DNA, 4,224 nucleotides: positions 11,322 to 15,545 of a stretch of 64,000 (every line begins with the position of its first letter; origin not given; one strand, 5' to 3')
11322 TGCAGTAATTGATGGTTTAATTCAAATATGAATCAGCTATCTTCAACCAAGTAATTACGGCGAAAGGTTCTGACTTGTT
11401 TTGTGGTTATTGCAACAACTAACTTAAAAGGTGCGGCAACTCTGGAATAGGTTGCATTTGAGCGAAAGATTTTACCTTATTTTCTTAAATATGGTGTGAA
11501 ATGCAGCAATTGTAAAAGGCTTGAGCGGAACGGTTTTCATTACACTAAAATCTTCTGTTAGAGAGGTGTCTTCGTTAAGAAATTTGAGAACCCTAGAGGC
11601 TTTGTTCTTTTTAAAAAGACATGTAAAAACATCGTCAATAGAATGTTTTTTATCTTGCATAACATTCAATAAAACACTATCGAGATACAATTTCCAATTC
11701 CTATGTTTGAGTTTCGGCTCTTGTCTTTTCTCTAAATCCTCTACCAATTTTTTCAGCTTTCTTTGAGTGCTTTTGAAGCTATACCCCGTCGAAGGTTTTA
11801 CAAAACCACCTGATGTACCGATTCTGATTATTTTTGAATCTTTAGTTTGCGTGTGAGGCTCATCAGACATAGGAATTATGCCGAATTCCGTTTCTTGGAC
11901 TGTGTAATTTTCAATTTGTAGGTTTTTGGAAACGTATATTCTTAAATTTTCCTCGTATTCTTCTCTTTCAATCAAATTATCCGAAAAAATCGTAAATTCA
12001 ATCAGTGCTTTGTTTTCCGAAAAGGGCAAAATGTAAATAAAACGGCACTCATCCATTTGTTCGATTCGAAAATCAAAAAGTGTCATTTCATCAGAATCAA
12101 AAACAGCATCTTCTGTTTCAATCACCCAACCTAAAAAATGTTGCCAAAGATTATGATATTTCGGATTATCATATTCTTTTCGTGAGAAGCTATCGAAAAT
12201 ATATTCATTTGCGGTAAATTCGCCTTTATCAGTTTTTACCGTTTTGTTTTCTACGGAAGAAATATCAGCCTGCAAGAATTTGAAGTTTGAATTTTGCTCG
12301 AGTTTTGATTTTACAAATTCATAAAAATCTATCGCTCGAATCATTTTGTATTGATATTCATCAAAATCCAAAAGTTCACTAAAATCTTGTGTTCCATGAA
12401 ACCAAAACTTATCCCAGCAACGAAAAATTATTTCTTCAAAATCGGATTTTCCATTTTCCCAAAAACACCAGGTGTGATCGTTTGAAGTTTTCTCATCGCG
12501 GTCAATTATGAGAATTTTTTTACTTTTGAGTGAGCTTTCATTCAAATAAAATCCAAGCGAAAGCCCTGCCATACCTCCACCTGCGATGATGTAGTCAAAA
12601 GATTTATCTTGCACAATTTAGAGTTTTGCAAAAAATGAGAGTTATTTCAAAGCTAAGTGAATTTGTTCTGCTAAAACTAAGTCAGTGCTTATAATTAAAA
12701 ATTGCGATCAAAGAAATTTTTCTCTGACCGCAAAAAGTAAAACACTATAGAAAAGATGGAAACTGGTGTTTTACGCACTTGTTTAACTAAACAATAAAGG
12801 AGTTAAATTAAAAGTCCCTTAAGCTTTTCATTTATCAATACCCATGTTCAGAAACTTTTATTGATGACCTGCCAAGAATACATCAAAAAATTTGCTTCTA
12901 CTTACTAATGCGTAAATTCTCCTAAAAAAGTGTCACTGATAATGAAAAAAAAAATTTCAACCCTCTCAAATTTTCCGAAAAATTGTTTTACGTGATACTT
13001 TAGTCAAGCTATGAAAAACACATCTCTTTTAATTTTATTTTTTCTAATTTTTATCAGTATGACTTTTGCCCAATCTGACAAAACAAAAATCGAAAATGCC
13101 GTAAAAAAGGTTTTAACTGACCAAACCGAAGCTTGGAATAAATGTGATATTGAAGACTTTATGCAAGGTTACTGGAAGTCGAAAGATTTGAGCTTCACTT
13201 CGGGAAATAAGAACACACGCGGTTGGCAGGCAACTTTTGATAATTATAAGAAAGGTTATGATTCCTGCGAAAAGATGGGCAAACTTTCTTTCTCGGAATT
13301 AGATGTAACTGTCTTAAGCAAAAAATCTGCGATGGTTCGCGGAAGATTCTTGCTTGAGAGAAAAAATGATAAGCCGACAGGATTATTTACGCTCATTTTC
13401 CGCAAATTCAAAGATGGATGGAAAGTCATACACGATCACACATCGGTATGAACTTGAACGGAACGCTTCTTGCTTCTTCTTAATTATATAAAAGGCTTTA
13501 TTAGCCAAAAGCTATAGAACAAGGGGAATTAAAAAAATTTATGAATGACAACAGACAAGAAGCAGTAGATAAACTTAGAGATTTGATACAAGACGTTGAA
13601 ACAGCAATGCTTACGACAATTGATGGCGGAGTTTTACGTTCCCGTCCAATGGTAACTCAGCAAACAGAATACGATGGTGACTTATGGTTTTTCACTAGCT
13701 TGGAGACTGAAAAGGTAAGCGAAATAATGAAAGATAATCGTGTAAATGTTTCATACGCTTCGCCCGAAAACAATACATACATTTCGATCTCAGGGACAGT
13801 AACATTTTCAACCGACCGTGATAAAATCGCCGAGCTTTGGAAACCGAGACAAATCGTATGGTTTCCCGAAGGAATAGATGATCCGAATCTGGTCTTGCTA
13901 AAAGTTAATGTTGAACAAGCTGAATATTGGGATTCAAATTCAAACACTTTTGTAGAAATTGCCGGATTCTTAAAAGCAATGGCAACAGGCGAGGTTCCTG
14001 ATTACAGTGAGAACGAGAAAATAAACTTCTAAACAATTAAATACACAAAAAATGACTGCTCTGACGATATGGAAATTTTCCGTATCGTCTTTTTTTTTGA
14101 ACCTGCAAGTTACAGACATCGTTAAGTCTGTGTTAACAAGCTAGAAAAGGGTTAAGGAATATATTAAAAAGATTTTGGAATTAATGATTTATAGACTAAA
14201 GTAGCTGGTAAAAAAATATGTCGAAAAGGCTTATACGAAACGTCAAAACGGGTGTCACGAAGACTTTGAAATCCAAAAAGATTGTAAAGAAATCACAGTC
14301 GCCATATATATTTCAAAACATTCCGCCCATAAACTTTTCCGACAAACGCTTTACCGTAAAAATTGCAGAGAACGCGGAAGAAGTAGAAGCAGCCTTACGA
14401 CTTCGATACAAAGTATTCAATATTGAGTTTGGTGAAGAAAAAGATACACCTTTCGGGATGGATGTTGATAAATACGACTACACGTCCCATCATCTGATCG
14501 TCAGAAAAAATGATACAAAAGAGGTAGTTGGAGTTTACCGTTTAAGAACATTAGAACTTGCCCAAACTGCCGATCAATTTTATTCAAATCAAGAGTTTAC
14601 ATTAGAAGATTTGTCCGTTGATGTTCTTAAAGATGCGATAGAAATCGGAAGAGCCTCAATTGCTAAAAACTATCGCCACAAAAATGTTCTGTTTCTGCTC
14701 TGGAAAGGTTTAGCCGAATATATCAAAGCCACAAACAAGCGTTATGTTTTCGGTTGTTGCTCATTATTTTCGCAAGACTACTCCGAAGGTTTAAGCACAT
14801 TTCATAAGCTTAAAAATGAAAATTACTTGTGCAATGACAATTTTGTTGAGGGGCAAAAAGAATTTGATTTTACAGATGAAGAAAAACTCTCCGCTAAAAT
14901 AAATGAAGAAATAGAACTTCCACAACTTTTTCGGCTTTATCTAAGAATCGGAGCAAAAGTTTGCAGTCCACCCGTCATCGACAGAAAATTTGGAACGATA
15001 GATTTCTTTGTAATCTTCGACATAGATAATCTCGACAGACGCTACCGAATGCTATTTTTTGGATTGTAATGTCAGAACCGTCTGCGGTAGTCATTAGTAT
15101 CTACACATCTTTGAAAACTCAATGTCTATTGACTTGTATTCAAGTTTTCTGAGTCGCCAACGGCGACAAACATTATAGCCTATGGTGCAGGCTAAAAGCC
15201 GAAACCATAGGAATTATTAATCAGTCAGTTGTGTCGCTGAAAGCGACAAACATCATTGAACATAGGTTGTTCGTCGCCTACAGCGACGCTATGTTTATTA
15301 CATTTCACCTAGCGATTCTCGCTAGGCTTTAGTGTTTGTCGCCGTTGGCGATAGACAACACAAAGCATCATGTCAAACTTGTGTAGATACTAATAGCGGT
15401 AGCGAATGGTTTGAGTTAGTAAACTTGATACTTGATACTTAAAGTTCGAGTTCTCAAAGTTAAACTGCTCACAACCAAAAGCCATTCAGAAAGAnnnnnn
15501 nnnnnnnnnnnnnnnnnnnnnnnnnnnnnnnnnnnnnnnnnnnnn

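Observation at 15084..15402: MITE-like insertion with perfect 15-bp TIRs, GCGGTAG flanking direct repeats and internal REP-like hairpins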

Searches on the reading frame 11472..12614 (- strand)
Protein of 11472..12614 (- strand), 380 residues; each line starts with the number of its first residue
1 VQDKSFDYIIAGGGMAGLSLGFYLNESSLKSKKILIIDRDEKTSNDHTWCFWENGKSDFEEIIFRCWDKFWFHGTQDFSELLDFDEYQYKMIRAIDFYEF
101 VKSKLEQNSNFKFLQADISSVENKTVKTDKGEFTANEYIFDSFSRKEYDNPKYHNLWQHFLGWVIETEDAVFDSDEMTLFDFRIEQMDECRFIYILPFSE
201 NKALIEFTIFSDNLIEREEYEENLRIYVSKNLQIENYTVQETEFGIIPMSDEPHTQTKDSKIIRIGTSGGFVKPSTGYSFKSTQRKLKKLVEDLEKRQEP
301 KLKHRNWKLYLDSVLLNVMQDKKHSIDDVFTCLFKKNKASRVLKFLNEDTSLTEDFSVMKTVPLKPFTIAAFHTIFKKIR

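Call 11: search_protein_families(library=pfam, proteins=[window:11472-12614:-])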
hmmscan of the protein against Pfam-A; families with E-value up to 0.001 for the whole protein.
window:11472-12614:- (380 aa): 1 family
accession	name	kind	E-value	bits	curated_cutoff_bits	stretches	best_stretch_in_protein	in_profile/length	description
PF05834.18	Lycopene_cycl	-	7.3e-55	187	23.4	1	7-366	1-374/380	Lycopene cyclase protein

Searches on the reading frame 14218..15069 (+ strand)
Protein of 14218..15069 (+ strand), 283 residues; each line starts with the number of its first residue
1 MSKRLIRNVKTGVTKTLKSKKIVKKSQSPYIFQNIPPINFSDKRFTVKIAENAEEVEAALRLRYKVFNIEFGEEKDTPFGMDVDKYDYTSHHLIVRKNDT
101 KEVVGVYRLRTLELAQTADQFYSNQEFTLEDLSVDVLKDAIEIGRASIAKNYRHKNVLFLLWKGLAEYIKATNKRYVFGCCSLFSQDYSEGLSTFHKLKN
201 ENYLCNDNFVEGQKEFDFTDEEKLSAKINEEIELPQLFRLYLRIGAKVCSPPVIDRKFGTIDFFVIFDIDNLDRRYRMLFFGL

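Call 11: search_protein_families(library=pfam, proteins=[window:14218-15069:+])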
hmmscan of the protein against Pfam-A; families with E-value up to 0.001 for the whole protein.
window:14218-15069:+ (283 aa): 1 family
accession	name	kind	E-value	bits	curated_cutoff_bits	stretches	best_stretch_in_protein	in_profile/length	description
PF13444.12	Acetyltransf_5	-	1.7e-25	90.1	22.4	1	62-163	1-102/102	Acetyltransferase (GNAT) domain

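Call 15: find_encoding_contigs(protein=window:14218-15069:+, flank=10000, max_places=10)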
Protein window:14218-15069:+ (283 aa): no gene with exactly this product is on record in the collection.

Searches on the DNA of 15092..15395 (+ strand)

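Call 81: search_dna_similar(query=window:15092-15395:+, collection=plasmids, mode=distant)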
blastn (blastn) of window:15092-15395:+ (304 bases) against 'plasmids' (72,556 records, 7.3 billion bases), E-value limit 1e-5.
No match.
